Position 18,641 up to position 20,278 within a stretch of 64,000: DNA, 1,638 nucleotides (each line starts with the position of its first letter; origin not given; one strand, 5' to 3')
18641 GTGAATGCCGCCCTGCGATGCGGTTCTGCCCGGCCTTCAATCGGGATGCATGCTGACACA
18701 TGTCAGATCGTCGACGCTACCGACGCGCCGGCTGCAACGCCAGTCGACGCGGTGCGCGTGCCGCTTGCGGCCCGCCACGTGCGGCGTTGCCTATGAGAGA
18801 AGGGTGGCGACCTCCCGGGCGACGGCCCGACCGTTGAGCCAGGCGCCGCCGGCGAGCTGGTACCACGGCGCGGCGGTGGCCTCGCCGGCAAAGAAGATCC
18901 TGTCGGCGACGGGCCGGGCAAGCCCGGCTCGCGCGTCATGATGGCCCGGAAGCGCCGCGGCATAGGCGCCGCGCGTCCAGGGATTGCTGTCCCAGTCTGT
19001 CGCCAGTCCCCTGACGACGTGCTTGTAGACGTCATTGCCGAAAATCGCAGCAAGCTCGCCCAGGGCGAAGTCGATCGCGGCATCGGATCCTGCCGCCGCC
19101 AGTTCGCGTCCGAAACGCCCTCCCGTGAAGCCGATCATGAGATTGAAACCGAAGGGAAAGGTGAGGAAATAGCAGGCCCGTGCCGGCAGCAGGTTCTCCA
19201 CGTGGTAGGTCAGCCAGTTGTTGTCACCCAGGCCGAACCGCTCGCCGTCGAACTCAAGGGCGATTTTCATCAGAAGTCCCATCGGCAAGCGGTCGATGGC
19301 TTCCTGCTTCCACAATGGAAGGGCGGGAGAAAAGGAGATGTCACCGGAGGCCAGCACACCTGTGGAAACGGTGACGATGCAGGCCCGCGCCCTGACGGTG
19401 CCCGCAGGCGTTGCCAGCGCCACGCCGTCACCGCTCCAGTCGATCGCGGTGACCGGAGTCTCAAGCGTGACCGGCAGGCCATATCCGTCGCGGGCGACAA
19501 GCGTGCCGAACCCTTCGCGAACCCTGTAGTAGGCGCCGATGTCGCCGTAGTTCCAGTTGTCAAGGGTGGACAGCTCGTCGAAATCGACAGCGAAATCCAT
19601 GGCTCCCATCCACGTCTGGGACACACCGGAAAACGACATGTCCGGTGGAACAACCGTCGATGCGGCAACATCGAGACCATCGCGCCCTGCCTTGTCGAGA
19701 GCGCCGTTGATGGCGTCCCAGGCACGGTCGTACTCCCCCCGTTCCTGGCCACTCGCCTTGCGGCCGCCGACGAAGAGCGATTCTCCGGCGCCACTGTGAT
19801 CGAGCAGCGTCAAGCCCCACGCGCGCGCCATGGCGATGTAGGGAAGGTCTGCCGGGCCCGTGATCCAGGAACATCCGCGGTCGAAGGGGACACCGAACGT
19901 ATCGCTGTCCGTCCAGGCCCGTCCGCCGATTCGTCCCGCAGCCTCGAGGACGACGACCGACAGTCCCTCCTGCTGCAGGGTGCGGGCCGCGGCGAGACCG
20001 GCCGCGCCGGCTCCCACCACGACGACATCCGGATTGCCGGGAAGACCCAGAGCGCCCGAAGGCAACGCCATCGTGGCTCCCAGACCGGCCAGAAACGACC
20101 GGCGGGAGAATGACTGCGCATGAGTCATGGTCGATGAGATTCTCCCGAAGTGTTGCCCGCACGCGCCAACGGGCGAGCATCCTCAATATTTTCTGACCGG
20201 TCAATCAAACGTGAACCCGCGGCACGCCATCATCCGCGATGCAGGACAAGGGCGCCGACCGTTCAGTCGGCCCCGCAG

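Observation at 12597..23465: Candidate uncharacterised amine-catabolism gene set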

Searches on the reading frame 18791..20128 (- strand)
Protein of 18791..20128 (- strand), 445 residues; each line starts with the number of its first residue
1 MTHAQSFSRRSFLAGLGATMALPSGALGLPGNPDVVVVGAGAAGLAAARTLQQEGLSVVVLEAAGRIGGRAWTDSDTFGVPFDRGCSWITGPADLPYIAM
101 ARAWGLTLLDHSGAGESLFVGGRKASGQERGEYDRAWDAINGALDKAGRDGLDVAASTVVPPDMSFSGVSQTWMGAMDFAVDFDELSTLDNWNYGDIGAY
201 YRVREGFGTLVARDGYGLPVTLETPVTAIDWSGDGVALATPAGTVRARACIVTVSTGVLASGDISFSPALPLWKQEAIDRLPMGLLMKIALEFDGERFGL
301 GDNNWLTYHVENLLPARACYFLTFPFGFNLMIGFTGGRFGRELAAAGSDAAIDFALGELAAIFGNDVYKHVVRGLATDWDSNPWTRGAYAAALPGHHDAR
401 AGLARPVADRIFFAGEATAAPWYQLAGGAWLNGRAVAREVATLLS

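Call 5: search_protein_families(library=pfam, proteins=[window:18791-20128:-], max_evalue=0.01)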
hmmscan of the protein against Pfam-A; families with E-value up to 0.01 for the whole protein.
window:18791-20128:- (445 aa): 14 families
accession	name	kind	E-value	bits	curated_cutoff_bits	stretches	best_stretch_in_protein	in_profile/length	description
PF01593.30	Amino_oxidase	-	6.2e-56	191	19.8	2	192-440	187-442/443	Flavin containing amine oxidoreductase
PF13450.12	NAD_binding_8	-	5.2e-14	52.7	21.9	1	37-96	1-59/68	NAD(P)-binding Rossmann-like domain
PF01266.30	DAO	-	1.5e-08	35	27.9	1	34-69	1-37/353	FAD dependent oxidoreductase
PF01946.23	Thi4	-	4.7e-08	33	26.2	1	33-78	18-64/235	Thi4 family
PF00890.30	FAD_binding_2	-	1.2e-07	31.8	20.4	1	34-69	1-36/414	FAD binding domain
PF13738.12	Pyr_redox_3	-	2e-07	31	30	1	36-67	1-32/305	Pyridine nucleotide-disulphide oxidoreductase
PF12831.13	FAD_oxidored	-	1.9e-06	27.9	27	1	34-71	1-38/416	FAD dependent oxidoreductase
PF07992.20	Pyr_redox_2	-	1.9e-06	27.9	26.1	1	34-66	2-34/291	Pyridine nucleotide-disulphide oxidoreductase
PF03486.20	HI0933_like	-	5.5e-06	26.4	50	1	34-68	2-36/244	HI0933-like protein Rossmann domain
PF05834.18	Lycopene_cycl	-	1.3e-05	24.9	23.4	1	34-75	1-47/380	Lycopene cyclase protein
PF01494.25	FAD_binding_3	-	0.00021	21.1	22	1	34-63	3-32/349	FAD binding domain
PF01134.28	GIDA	-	0.003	17.1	22.1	1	34-61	1-28/391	Glucose inhibited division protein A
PF00070.33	Pyr_redox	-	0.0035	18.3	22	0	35-68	2-35/82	Pyridine nucleotide-disulphide oxidoreductase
PF13454.12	NAD_binding_9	-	0.0093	16.4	21.8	0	36-75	1-44/155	FAD-NAD(P)-binding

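Call 7: search_protein_families(library=ncbifam, proteins=[window:18791-20128:-], max_evalue=0.001)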
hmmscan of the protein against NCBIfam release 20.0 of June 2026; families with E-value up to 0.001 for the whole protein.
window:18791-20128:- (445 aa): 58 families (the best 25 are shown)
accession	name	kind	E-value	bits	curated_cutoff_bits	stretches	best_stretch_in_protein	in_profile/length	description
TIGR02734.1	crtI_fam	subfamily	6.4e-13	48.2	238.1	1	35-93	1-58/504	phytoene desaturase family protein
TIGR03467.1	HpnE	equivalog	4.6e-09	36.1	283.05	1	35-72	1-38/430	hydroxysqualene dehydroxylase HpnE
NF005560.0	PRK07233.1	equivalog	1.2e-08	34.3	252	1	35-71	3-39/435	hypothetical protein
NF058655.1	CrtID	equivalog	3.2e-08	32.8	640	1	35-91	1-56/478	bifunctional phytoene desaturase/3,4-desaturase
NF005882.1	PRK07843.1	equivalog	5.8e-08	31.6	788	1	34-71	3-40/547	3-oxosteroid 1-dehydrogenase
TIGR00292.1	TIGR00292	equivalog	5.9e-08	32.3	148.3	1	34-78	23-67/254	sulfide-dependent adenosine diphosphate thiazole synthase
NF009477.0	PRK12843.1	equivalog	2.2e-07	29.7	758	1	33-85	17-69/578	FAD-dependent oxidoreductase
TIGR01372.1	soxA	subfamily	2.5e-07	28.9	1164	1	33-77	169-213/996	sarcosine oxidase subunit alpha family protein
TIGR01813.1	flavo_cyto_c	subfamily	4.9e-07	28.8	285.45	1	34-72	1-40/444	flavocytochrome c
NF045637.1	carotdesatCrtDProt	equivalog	4.9e-07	28.6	580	1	35-73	1-39/485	1-hydroxycarotenoid 3,4-desaturase CrtD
TIGR00562.1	proto_IX_ox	equivalog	7.2e-07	28.1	97.85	1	34-89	4-60/470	protoporphyrinogen oxidase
NF004789.0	PRK06134.1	subfamily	8.1e-07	28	747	1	32-72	12-53/581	FAD-dependent oxidoreductase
NF053717.1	VnlPnlRedVprA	equivalog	1.5e-06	27.3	600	1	34-71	8-45/481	vinyl phenol reductase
TIGR02733.1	desat_CrtD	equivalog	1.7e-06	27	549.7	1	34-74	3-43/492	C-3',4' desaturase CrtD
TIGR02032.1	GG-red-SF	subfamily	2.9e-06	27.2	158.8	1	34-64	2-32/297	geranylgeranyl reductase family protein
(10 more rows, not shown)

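Call 17: search_solved_structures(query=window:18791-20128:-, max_evalue=0.00001)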
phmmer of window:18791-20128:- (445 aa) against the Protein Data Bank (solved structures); distinct sequences matched with E-value up to 0.00001: 95 (the best 60 are shown).
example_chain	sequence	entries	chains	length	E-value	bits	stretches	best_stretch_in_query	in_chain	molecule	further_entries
4gu0_A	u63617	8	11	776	9.3e-35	123.6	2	199-441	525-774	Lysine-specific histone demethylase 1B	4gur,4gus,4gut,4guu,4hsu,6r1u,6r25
4gu1_A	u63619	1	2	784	9.7e-35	123.5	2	199-441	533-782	Lysine-specific histone demethylase 1B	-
7xe1_A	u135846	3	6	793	1e-34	123.5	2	199-441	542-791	Lysine-specific histone demethylase 1B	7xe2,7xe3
4fwe_A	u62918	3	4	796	1e-34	123.4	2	199-441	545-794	Lysine-specific histone demethylase 1B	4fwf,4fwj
8p84_A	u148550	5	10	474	5.3e-27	98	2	220-443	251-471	Monoamine oxidase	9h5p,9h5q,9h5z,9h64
3rha_A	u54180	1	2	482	4.4e-26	95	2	33-139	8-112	Putrescine oxidase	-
7oxl_A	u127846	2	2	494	5.3e-26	94.7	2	181-438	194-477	Spermine oxidase,Spermine oxidase,Spermine oxidase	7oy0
2yg3_A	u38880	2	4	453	8.6e-24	87.4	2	34-123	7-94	PUTRESCINE OXIDASE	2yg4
2yg5_A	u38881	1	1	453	1.5e-23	86.6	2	34-123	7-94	PUTRESCINE OXIDASE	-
2yg6_A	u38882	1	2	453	1.6e-23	86.5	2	34-123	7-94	PUTRESCINE OXIDASE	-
2hko_A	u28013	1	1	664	6.9e-23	84.4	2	189-440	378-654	Lysine-specific histone demethylase 1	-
6vyp_M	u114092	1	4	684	8.5e-23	84.1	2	189-440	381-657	Lysine-specific histone demethylase 1A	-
9dbp_A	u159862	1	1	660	8.8e-23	84.1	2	189-440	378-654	Lysine-specific histone demethylase 1A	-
6w4k_A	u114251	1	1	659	1.3e-22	83.5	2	189-440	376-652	Lysine-specific histone demethylase 1A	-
8ym7_A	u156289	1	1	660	1.3e-22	83.5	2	189-440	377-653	Lysine-specific histone demethylase 1A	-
6cr0_A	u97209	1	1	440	2.3e-18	69.5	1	166-441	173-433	(S)-6-hydroxynicotine oxidase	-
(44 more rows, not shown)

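Call 53: search_dna_similar(query=window:18791-20128:-, collection=plasmids, mode=protein, max_rows=20, max_evalue=1e-20)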
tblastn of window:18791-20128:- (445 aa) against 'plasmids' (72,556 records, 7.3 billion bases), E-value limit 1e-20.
Records with a match: 207; places in all: 210; records where one place covers at least 80% of the query: 200.
Best place of each record, by identity: <60% 207.
By first word of the organism name: Rhizobium 193; Synechocystis 4; Haloarcula 2; Comamonas 1; Sinorhizobium 1; Ancylobacter 1; Methylorubrum 1; Phyllobacterium 1; Indioceanicola 1; Thermomicrobium 1; and 1 more.
By predicted mobility (MOB-suite, as given by PLSDB): non-mobilizable 108; conjugative 60; mobilizable 39.
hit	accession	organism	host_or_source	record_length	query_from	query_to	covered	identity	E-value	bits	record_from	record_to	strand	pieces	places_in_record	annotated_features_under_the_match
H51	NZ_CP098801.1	Rhizobium anhuiense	Trifolium dubium,Cell culture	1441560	49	445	89%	36.6%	1e-38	156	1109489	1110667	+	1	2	record has no annotation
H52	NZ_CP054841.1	Comamonas antarctica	whole organism,R2A medium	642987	49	445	89%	36.3%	1e-49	188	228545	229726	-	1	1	NAD(P)/FAD-dependent oxidoreductase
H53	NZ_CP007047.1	Rhizobium leguminosarum bv. trifolii WSM1689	root nodule of Trifolium uniflorum ...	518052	49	445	89%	36.2%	1e-34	144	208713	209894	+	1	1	NAD(P)/FAD-dependent oxidoreductase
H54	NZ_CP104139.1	Rhizobium sp. WSM1274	Vicia sp.,cell culture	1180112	49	444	89%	36.2%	2e-48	185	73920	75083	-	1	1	record has no annotation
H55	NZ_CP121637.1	Rhizobium leguminosarum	Trifolium ambiguum,cell culture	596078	49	445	89%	36.0%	2e-36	149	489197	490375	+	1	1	NAD(P)/FAD-dependent oxidoreductase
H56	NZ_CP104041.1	Rhizobium sp. WSM4643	Pisum sativum,Cell culture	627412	55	444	88%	36.5%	5e-48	184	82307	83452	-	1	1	NAD(P)/FAD-dependent oxidoreductase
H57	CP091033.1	Sinorhizobium sp. B11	soybean,TY,soil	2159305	49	440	88%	36.3%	2e-43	170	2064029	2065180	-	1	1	FAD-dependent oxidoreductase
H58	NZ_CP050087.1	Rhizobium leguminosarum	Trifolium pratense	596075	49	445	89%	35.7%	2e-35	147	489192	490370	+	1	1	NAD(P)/FAD-dependent oxidoreductase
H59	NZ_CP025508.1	Rhizobium leguminosarum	Pisum sativum,pea nodule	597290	49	445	89%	35.7%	2e-35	147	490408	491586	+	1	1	NAD(P)/FAD-dependent oxidoreductase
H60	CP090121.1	Rhizobium leguminosarum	Trifolium ambiguum,Cell culture,Plant ...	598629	49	445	89%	35.7%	2e-35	147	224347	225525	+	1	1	FAD-dependent oxidoreductase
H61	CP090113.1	Rhizobium leguminosarum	Trifolium ambiguum,Cell culture,Plant ...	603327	49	445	89%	35.7%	2e-35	147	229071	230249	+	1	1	FAD-dependent oxidoreductase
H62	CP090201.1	Rhizobium leguminosarum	Trifolium ambiguum,Cell culture,nodule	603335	49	445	89%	35.7%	2e-35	147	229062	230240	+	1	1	FAD-dependent oxidoreductase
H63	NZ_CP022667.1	Rhizobium leguminosarum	single cell,root nodules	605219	49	445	89%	35.7%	2e-35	147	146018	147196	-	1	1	NAD(P)/FAD-dependent oxidoreductase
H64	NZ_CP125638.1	Rhizobium leguminosarum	Phaseolus vulgaris,Pure culture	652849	49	445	89%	35.7%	2e-35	147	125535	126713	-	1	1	NAD(P)/FAD-dependent oxidoreductase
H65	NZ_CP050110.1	Rhizobium leguminosarum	Trifolium repens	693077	49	445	89%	35.7%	2e-35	147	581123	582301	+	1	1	NAD(P)/FAD-dependent oxidoreductase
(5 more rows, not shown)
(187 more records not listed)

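Call 55: get_annotated_region(hit=H53, flank=7000)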
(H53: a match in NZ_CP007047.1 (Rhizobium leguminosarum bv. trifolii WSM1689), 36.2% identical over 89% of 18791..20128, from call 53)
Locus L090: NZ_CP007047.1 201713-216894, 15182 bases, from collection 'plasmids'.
description: Rhizobium leguminosarum bv. trifolii WSM1689 plasmid unnamed2, complete sequence
organism: Rhizobium leguminosarum bv. trifolii WSM1689 (NCBI taxid 754523)
taxonomy: Bacteria; Pseudomonadota; Alphaproteobacteria; Hyphomicrobiales; Rhizobiaceae; Rhizobium; Rhizobium leguminosarum; Rhizobium leguminosarum bv. trifolii WSM1689
host: -; source: root nodule of Trifolium uniflorum collected on the edge of a valley; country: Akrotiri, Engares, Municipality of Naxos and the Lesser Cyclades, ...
typing (MOB-suite, as given by PLSDB): non-mobilizable
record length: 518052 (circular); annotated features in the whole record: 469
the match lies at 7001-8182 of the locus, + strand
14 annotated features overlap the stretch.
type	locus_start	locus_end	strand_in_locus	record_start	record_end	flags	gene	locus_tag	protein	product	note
CDS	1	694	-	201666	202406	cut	-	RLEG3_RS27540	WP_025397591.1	FadR/GntR family transcriptional regulator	-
CDS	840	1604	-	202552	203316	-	kduD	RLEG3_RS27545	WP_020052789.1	2-dehydro-3-deoxy-D-gluconate 5-dehydrogenase KduD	GO:0000272 - polysaccharide catabolic process [Evidence IEA]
CDS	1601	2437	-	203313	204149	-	kduI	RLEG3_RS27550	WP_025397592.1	5-dehydro-4-deoxy-D-glucuronate isomerase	GO:0045490 - pectin catabolic process [Evidence IEA]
CDS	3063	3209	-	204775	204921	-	-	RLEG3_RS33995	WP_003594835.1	DUF1127 domain-containing protein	-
CDS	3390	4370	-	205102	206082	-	-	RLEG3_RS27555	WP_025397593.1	3'-5' exonuclease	-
CDS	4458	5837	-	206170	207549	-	-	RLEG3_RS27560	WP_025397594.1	ATP-binding protein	-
CDS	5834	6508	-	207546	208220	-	-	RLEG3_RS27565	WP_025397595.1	response regulator transcription factor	GO:0000160 - phosphorelay signal transduction system [Evidence IEA]; GO:0006355 - regulation of DNA-templated ...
CDS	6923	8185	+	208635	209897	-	-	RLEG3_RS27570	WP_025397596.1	NAD(P)/FAD-dependent oxidoreductase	-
CDS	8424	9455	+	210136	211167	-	-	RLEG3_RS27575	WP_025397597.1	aldo/keto reductase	-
CDS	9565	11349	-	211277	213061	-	-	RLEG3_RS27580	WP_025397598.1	APC family permease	-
CDS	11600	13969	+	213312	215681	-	-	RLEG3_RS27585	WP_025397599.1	DUF1989 domain-containing protein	-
CDS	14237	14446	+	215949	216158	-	-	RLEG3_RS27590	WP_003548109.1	cold-shock protein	-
CDS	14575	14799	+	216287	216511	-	-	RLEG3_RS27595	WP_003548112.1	hypothetical protein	-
CDS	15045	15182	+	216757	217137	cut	-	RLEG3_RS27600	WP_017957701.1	DUF6481 family protein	-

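Call 56: get_annotated_region(hit=H52, flank=7000)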
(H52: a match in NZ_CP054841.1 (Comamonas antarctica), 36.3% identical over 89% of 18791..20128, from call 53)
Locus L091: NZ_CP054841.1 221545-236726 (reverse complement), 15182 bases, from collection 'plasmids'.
description: Comamonas antarctica strain 16-35-5 plasmid unnamed1, complete sequence
organism: Comamonas antarctica (NCBI taxid 2743470)
taxonomy: Bacteria; Pseudomonadota; Betaproteobacteria; Burkholderiales; Comamonadaceae; Comamonas; Comamonas antarctica
host: -; source: whole organism,R2A medium; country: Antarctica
typing (MOB-suite, as given by PLSDB): non-mobilizable; mating-pair formation MPF_T
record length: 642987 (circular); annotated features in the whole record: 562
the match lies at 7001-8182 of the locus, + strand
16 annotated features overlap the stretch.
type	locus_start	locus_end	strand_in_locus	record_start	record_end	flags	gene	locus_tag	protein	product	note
CDS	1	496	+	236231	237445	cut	-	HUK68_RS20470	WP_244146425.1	MFS transporter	GO:0055085 - transmembrane transport [Evidence IEA]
CDS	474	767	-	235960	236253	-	-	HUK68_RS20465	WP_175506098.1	hypothetical protein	-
CDS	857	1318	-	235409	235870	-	-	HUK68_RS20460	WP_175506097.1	Rrf2 family transcriptional regulator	-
CDS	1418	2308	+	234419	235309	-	-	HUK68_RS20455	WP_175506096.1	NAD(P)/FAD-dependent oxidoreductase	-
CDS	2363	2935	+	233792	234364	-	-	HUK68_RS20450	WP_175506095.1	DNA-3-methyladenine glycosylase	GO:0006284 - base-excision repair [Evidence IEA]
CDS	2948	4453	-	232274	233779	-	-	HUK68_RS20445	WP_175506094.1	CoA-acylating methylmalonate-semialdehyde dehydrogenase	-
CDS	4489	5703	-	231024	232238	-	-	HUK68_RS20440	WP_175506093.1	ABC transporter substrate-binding protein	-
CDS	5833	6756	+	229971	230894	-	-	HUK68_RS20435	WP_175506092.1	LysR family transcriptional regulator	GO:0006355 - regulation of DNA-templated transcription [Evidence IEA]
CDS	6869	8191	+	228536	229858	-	-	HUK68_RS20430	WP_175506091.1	NAD(P)/FAD-dependent oxidoreductase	-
CDS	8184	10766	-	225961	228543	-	ligD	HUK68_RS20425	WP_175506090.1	DNA ligase D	GO:0006303 - double-strand break repair via nonhomologous end joining [Evidence IEA]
CDS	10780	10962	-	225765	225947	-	-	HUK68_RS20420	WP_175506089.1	DUF3606 domain-containing protein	-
CDS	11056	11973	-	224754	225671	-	-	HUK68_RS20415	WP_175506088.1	Ku protein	GO:0006303 - double-strand break repair via nonhomologous end joining [Evidence IEA]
CDS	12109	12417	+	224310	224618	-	-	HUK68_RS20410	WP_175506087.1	hypothetical protein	-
CDS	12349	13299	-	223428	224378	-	rarD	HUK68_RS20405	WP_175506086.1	EamA family transporter RarD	GO:0006810 - transport [Evidence IEA]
CDS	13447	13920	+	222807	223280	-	-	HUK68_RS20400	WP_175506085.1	Lrp/AsnC family transcriptional regulator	-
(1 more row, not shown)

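Call 57: find_homologous_proteins(query=window:18791-20128:-, max_evalue=1e-30)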
Query window:18791-20128:- (445 aa): 3631 proteins with E <= 1e-30 among 8000 candidates; the best 120 are listed.
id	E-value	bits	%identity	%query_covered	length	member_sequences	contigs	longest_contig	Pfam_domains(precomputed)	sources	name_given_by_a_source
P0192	5.3e-264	894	89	100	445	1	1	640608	PF01946.24,PF01266.31,PF01593.31,PF13450.13,PF00890.31,PF07992.21,PF13738.13,PF03486.21,PF05834.19,PF12831.14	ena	-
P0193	7.3e-259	877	87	100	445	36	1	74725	PF01946.24,PF01266.31,PF01593.31,PF13450.13,PF00890.31,PF07992.21,PF13738.13,PF12831.14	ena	-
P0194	8.5e-254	861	85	100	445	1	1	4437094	PF01946.24,PF01266.31,PF01593.31,PF13450.13,PF00890.31,PF13738.13,PF12831.14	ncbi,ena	-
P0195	8.6e-201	686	68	100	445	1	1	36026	PF01946.24,PF01266.31,PF01593.31,PF13450.13,PF00890.31,PF12831.14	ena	-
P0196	6.8e-197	673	69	99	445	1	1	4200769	PF01946.24,PF01593.31,PF13450.13,PF00890.31,PF12831.14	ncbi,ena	-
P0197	4.5e-192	657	64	100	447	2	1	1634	PF01946.24,PF01266.31,PF01593.31,PF13450.13,PF00890.31,PF07992.21,PF12831.14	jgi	-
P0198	1.1e-190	653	65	99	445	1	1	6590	PF01266.31,PF01593.31,PF13450.13,PF00890.31,PF07992.21,PF12831.14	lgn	-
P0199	1.4e-187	642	66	100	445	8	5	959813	PF01946.24,PF01266.31,PF01593.31,PF13450.13,PF00890.31,PF07992.21,PF12831.14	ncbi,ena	-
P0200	1.7e-187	642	67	100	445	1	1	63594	PF01266.31,PF01593.31,PF13450.13,PF00890.31,PF12831.14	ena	-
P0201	5.4e-187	640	65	98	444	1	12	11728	PF01946.24,PF01266.31,PF01593.31,PF13450.13,PF00890.31,PF13738.13,PF12831.14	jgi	jgi:monoamine oxidase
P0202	9.7e-187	640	66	96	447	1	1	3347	PF01266.31,PF01593.31,PF13450.13,PF00890.31,PF07992.21,PF12831.14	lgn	-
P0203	1.3e-186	639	62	100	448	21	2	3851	PF01266.31,PF01593.31,PF13450.13,PF00890.31,PF07992.21,PF12831.14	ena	-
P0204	5.5e-186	637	63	99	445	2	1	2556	PF01946.24,PF01266.31,PF01593.31,PF13450.13,PF00890.31,PF07992.21,PF12831.14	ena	-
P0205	4.6e-185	634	64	99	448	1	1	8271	PF01946.24,PF01266.31,PF01593.31,PF13450.13,PF00890.31,PF07992.21,PF13738.13,PF12831.14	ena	-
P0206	4.9e-185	634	63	99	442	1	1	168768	PF01266.31,PF01593.31,PF13450.13,PF00890.31,PF07992.21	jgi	jgi:monoamine oxidase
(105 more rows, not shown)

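Call 93: predict_structure(alignment_id=A3)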
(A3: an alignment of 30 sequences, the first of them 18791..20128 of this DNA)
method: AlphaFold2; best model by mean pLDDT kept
length: 445 residues; sequences in the alignment: 30
mean_pLDDT: 86.4   pTM: 0.86
mean pLDDT of the five models: 86.4, 85.3, 85.2, 83.1, 79.4
residues with pLDDT >= 90: 280; 70-90: 118; 50-70: 18; < 50: 29
segments of 3 or more residues with pLDDT < 50: 1-29
pLDDT, mean of each block of 10 residues (from residue 1): 29 30 39 92 95 97 86 67 81 86 93 89 95 93 93 95 88 73 91 79 89 92 94 95 95 94 95 97 89 95 92 89 93 91 92 97 97 89 82 94 95 91 76 96 95
secondary structure, 60 per line:
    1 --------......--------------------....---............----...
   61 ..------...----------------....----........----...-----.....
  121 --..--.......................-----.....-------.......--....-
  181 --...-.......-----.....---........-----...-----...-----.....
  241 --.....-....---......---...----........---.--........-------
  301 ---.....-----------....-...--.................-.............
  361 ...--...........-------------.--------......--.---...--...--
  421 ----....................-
elements in order: H9-14 E35-38 H42-53 E58-62 E88-91 H96-103 E108-110 E116-120 H127-149 H156-159 H167-173 H176-179 H188-193 E199-203 H207-214 E220-222 E228-230 E236-240 E243-247 E249-252 H256-261 E265-267 H272-279 E286-293 E304-308 E320-323 E330-336 H337-346 H348-363 H366-370 E371-376 H399-404 E411-413 H425-444
